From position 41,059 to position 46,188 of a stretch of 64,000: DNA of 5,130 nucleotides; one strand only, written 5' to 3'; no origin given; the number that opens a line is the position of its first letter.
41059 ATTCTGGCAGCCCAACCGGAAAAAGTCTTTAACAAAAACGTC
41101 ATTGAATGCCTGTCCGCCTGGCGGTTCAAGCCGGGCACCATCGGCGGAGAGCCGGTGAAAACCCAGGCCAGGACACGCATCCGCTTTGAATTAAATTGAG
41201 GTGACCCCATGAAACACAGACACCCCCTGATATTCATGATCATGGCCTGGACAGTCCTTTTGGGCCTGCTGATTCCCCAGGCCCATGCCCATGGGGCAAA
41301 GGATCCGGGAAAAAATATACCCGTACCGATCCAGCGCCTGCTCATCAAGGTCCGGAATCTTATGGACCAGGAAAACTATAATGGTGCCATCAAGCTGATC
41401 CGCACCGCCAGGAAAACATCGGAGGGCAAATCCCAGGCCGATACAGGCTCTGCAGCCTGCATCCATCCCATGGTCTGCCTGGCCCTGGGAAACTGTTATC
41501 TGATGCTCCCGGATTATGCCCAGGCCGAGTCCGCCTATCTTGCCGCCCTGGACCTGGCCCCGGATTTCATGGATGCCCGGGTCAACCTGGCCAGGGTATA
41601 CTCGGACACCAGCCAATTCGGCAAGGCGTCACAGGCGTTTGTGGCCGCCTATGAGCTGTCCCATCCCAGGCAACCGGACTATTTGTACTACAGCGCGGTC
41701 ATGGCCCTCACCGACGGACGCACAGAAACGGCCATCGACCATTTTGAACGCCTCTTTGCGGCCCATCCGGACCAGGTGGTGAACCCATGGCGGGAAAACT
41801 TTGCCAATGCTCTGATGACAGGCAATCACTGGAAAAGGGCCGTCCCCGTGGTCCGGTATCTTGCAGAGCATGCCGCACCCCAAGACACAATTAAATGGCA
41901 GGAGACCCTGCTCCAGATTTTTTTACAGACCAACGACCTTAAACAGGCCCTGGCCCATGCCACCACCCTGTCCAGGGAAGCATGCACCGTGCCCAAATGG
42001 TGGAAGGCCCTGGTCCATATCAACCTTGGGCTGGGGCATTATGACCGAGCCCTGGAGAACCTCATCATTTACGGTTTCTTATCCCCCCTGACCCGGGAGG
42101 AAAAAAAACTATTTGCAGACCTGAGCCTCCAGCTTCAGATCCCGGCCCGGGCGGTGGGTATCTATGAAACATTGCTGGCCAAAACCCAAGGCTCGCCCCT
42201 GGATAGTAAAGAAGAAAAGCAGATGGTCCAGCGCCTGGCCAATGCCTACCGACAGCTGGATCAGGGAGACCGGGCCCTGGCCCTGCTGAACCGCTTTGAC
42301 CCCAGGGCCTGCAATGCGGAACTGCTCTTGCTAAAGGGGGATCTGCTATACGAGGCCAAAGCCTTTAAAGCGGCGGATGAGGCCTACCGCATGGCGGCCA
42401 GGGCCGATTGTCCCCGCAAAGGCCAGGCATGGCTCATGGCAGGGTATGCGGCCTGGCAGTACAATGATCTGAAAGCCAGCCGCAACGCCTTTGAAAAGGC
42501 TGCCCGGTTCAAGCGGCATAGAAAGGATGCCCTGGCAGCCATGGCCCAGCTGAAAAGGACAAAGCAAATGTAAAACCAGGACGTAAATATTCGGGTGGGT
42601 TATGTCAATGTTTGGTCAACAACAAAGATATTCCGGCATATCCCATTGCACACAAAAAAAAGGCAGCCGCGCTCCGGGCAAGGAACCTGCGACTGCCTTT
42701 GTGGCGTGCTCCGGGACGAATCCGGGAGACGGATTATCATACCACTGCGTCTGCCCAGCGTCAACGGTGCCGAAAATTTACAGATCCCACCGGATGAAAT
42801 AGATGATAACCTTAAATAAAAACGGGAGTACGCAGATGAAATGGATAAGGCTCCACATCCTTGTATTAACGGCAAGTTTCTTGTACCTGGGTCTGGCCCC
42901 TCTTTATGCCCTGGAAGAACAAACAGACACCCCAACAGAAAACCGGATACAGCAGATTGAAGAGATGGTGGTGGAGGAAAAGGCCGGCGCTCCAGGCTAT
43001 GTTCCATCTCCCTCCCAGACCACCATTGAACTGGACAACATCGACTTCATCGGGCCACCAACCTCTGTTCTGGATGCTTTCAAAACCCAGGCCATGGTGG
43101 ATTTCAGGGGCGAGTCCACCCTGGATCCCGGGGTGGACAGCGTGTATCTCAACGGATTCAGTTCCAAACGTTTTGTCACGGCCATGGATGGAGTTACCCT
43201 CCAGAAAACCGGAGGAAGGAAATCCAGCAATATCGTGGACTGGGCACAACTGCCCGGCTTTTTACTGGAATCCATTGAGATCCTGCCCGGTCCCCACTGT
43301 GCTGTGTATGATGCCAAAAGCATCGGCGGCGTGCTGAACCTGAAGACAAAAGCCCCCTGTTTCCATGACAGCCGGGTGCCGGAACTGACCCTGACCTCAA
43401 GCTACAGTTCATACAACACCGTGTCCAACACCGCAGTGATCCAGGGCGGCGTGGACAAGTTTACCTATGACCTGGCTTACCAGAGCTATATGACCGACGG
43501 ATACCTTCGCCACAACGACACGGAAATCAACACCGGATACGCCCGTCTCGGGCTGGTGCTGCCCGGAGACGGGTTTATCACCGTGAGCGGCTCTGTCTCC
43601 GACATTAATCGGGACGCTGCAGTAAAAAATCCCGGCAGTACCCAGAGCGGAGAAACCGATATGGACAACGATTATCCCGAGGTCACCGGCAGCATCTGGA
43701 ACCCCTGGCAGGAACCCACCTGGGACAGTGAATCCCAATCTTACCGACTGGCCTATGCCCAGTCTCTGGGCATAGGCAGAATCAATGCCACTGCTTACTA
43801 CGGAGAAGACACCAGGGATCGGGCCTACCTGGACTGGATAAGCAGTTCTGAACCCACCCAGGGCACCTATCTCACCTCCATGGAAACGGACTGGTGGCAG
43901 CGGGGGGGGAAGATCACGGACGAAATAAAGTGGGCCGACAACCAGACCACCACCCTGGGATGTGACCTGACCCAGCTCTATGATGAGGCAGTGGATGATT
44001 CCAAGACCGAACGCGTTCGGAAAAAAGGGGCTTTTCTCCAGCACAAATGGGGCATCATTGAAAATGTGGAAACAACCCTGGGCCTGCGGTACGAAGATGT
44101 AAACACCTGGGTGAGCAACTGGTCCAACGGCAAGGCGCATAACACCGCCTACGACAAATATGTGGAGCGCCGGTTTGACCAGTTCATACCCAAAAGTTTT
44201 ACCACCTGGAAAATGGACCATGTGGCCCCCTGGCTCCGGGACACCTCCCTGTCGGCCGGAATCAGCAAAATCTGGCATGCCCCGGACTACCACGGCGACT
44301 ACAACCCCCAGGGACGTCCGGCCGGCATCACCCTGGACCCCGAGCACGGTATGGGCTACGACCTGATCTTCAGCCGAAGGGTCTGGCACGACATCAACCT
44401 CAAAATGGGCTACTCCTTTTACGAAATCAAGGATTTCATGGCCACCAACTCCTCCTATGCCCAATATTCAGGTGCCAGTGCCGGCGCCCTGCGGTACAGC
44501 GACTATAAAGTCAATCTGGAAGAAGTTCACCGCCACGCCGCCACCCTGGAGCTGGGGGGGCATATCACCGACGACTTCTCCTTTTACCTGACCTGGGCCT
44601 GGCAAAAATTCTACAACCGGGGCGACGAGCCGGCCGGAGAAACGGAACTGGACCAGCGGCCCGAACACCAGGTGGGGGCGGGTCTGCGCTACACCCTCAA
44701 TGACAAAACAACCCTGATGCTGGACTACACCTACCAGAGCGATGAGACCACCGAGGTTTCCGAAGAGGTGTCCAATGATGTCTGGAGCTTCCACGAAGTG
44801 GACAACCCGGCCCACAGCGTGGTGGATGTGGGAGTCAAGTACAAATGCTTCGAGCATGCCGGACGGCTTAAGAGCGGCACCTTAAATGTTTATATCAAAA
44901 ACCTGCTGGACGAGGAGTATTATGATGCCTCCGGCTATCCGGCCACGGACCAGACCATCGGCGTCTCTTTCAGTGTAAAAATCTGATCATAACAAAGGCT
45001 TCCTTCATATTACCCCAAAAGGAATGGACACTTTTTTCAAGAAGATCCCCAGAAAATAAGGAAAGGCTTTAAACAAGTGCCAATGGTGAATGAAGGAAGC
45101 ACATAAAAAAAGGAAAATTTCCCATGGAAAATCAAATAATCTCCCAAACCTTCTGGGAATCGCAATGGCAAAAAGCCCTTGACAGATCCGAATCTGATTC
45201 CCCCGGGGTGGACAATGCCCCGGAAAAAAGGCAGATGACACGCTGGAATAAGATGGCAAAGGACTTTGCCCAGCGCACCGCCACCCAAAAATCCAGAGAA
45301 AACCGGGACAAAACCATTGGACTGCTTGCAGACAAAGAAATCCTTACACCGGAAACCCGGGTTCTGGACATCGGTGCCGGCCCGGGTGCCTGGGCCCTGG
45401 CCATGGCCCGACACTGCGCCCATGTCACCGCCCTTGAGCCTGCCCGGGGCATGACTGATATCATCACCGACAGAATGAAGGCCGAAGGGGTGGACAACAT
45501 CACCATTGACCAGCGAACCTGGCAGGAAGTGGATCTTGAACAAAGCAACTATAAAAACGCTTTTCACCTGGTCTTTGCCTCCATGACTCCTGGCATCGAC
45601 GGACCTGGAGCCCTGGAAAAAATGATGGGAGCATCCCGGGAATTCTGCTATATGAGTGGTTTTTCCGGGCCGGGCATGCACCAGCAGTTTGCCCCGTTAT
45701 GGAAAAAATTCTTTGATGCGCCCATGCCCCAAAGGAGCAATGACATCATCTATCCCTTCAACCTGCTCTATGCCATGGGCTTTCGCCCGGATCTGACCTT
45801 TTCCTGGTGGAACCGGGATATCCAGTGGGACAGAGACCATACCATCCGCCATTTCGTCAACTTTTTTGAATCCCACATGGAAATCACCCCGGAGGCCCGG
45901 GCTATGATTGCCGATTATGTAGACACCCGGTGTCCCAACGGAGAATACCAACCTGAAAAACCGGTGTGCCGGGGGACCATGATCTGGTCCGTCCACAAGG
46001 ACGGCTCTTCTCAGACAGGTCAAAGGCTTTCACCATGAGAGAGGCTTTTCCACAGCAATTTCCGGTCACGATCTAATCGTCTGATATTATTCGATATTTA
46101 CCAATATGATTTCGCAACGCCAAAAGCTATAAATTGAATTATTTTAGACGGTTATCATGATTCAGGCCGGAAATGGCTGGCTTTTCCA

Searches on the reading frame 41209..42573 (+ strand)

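Call 32: search_protein_families(library=pfam, proteins=[window:41209-42573:+], max_evalue=0.00001)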
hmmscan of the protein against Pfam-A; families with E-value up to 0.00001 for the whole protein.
window:41209-42573:+ (454 aa): 8 families
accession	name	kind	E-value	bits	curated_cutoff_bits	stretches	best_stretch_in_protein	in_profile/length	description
PF13432.12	TPR_16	-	5.8e-14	52.7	32.7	0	126-188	2-63/65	Tetratricopeptide repeat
PF13428.12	TPR_14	-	2.6e-11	43.5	23.5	0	91-129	5-43/44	Tetratricopeptide repeat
PF07719.23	TPR_2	-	3.1e-11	42.9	27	0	89-119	3-33/34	Tetratricopeptide repeat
PF14559.12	TPR_19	-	2.7e-10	40.8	25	0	102-144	6-48/68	Tetratricopeptide repeat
PF13176.12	TPR_7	-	2.9e-09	36.7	27.9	0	90-119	2-31/36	Tetratricopeptide repeat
PF13181.12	TPR_8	-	3.4e-09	36.6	25.7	0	90-119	4-33/34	Tetratricopeptide repeat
PF23914.1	TPR_CcmH_CycH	-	4.3e-08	33.6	42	0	92-185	55-150/158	Cytochrome c-type biogenesis protein H TPR domain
PF24575.1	TPR_Slam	-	7.6e-08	33.2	35.2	0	160-207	51-96/104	Surface lipoprotein assembly modifier, N-terminal TPR repeats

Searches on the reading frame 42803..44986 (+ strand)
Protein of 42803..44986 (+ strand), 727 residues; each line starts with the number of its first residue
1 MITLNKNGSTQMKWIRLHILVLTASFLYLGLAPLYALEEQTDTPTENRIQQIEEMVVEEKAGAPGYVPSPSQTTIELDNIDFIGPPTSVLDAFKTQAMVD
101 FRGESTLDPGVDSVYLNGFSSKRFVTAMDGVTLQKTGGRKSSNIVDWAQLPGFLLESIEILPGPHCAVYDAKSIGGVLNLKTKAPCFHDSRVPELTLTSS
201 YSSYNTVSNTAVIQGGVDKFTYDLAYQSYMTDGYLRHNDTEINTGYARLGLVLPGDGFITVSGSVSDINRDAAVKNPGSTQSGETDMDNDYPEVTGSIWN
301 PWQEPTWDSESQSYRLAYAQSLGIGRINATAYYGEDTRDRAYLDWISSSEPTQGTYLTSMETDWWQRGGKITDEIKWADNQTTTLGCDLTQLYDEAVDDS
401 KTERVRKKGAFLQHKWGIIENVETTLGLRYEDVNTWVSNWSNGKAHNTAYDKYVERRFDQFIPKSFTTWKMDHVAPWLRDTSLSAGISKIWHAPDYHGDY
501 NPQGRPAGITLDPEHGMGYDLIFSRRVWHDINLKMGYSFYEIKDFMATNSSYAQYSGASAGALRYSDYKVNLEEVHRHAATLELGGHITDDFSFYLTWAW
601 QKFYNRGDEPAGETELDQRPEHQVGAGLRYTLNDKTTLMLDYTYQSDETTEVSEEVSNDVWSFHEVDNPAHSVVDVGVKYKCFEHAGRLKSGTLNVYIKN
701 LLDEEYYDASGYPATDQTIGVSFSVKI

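Call 32: search_protein_families(library=pfam, proteins=[window:42803-44986:+], max_evalue=0.00001)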
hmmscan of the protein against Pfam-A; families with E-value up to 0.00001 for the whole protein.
window:42803-44986:+ (727 aa): 2 families
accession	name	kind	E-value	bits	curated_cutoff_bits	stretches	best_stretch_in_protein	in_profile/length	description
PF00593.30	TonB_dep_Rec_b-barrel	-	8e-21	75.8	27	1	273-701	26-436/436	TonB dependent receptor-like, beta-barrel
PF07715.20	Plug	-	6.5e-11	43.1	23.9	1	75-177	12-107/107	TonB-dependent Receptor Plug Domain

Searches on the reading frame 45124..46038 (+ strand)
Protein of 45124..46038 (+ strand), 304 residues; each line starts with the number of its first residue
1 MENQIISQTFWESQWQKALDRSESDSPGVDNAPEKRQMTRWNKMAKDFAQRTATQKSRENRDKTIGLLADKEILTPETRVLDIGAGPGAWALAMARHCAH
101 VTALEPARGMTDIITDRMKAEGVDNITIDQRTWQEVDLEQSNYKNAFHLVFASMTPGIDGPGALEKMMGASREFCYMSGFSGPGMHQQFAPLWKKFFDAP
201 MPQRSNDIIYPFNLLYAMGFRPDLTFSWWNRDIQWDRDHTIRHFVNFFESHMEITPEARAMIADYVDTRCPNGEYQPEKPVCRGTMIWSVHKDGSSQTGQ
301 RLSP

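Call 32: search_protein_families(library=pfam, proteins=[window:45124-46038:+], max_evalue=0.00001)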
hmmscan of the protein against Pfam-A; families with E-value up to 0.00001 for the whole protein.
window:45124-46038:+ (304 aa): 4 families
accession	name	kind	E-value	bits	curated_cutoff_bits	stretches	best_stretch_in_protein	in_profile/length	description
PF13649.12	Methyltransf_25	-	2.5e-09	38.1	27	1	80-153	1-71/97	Methyltransferase domain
PF01728.25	FtsJ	-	3.9e-06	27.3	24.1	1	65-167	10-112/181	FtsJ-like methyltransferase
PF00398.26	RrnaAD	-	7.2e-06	25.7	24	1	64-155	18-107/263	Ribosomal RNA adenine dimethylase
PF13489.12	Methyltransf_23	-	9.7e-06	25.8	27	0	74-129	20-61/164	Methyltransferase domain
